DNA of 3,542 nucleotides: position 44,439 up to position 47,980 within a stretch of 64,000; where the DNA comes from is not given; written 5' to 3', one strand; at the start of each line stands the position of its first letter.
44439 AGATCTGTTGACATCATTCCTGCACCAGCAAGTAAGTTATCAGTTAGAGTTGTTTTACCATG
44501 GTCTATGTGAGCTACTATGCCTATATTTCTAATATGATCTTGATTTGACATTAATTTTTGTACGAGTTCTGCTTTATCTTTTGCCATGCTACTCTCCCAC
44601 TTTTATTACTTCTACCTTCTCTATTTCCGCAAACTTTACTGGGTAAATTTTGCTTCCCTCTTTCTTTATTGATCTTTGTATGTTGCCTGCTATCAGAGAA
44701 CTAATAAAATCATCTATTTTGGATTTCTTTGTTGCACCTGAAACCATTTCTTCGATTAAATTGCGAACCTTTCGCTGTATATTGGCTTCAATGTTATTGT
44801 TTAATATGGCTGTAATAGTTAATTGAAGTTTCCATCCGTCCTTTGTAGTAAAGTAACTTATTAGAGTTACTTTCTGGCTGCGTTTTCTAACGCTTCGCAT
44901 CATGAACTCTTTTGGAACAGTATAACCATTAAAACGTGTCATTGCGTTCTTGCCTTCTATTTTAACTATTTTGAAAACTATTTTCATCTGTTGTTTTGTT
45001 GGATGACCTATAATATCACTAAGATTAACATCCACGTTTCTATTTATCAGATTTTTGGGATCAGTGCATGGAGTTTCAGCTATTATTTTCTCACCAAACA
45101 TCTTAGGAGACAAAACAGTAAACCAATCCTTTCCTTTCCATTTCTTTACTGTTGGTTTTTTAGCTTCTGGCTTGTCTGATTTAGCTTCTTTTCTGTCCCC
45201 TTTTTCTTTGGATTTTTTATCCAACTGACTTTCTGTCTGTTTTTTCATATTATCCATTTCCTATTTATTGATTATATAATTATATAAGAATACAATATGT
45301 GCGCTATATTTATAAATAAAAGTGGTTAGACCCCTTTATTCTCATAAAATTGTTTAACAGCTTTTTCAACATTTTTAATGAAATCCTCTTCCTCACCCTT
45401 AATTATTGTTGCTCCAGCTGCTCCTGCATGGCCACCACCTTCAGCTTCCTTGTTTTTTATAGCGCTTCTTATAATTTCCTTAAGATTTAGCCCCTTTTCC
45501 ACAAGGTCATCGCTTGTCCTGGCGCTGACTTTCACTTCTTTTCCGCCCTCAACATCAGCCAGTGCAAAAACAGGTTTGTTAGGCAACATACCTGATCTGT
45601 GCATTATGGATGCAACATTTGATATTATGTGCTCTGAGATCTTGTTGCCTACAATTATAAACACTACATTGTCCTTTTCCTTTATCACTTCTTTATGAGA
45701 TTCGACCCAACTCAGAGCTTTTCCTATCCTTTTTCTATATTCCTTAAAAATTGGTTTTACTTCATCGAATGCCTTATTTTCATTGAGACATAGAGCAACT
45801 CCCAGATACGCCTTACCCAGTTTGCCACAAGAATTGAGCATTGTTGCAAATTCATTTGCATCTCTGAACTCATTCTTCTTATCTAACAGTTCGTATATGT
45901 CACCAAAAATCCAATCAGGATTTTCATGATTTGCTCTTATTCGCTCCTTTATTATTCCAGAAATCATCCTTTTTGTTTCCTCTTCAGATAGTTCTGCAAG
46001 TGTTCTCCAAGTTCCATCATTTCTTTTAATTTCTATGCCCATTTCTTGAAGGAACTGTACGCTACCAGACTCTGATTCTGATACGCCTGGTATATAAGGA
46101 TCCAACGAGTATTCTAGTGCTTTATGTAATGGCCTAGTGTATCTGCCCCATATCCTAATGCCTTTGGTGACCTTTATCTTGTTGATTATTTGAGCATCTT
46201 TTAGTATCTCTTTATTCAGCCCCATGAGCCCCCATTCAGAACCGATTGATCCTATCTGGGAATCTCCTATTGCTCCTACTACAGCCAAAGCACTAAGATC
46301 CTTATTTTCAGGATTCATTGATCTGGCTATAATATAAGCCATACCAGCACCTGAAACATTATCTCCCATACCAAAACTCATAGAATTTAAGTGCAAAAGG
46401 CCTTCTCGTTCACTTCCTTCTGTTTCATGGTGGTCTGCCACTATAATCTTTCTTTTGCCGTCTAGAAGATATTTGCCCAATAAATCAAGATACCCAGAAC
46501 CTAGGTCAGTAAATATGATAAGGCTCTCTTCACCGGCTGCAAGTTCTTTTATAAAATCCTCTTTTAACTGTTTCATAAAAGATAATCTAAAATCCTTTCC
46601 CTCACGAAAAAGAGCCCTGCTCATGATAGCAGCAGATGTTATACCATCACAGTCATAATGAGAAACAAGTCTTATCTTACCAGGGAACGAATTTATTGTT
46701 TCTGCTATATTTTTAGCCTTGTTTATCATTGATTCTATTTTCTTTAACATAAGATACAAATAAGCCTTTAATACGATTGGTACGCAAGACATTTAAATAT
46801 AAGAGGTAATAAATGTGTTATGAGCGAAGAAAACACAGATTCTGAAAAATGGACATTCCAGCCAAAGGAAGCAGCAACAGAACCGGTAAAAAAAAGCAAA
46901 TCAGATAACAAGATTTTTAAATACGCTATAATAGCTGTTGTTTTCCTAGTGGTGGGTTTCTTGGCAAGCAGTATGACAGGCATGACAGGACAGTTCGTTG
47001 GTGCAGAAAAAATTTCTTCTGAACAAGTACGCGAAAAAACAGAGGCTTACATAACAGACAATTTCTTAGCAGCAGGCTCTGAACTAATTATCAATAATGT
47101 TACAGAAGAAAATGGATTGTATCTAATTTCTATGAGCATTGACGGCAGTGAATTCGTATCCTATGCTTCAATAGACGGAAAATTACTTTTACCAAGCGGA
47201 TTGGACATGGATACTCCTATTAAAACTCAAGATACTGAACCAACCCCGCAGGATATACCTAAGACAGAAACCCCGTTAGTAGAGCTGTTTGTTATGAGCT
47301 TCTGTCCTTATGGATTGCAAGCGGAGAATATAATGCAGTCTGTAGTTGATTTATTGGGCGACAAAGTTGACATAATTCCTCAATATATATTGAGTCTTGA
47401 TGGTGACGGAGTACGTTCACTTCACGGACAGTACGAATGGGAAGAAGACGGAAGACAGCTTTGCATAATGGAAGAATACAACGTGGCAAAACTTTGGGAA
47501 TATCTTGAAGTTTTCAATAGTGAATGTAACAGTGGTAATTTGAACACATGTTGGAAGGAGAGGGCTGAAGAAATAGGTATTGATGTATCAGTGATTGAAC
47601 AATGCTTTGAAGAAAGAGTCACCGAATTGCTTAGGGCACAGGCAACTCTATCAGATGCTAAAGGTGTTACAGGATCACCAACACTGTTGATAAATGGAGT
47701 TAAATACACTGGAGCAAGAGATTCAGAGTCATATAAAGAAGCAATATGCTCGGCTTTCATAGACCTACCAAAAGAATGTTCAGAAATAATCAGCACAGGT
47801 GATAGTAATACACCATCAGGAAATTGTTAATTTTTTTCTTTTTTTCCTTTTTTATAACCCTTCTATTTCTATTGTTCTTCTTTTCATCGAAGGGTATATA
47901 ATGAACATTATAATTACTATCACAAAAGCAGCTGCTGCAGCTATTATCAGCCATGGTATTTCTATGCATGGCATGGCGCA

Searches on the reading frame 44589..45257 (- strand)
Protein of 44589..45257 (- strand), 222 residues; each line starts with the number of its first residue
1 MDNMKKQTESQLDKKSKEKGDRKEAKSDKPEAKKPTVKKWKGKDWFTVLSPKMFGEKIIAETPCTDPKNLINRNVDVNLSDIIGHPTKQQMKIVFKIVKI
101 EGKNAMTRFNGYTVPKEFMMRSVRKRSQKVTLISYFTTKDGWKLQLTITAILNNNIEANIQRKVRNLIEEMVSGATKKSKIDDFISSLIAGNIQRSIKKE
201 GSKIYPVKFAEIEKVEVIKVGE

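Call 91: search_protein_families(library=pfam, proteins=[window:44589-45257:-], max_evalue=0.001)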
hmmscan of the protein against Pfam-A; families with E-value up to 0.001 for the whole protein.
window:44589-45257:- (222 aa): 1 family
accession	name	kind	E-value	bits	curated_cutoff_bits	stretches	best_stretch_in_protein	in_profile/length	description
PF01015.23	Ribosomal_S3Ae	-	3.4e-50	170.7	29.3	1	32-219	2-189/191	Ribosomal S3Ae family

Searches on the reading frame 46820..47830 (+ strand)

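Call 91: search_protein_families(library=pfam, proteins=[window:46820-47830:+], max_evalue=0.001)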
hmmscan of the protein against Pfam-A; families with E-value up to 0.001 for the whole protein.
window:46820-47830:+ (336 aa): 2 families
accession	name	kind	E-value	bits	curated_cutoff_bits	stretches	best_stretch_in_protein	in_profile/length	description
PF25011.1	VSR_TRX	-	2.7e-08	34.2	27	1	203-310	86-208/208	Vacuolar sorting receptor thioredoxin-like domain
PF01323.26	DSBA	-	0.00014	22.1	25.6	1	246-309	126-190/191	DSBA-like thioredoxin domain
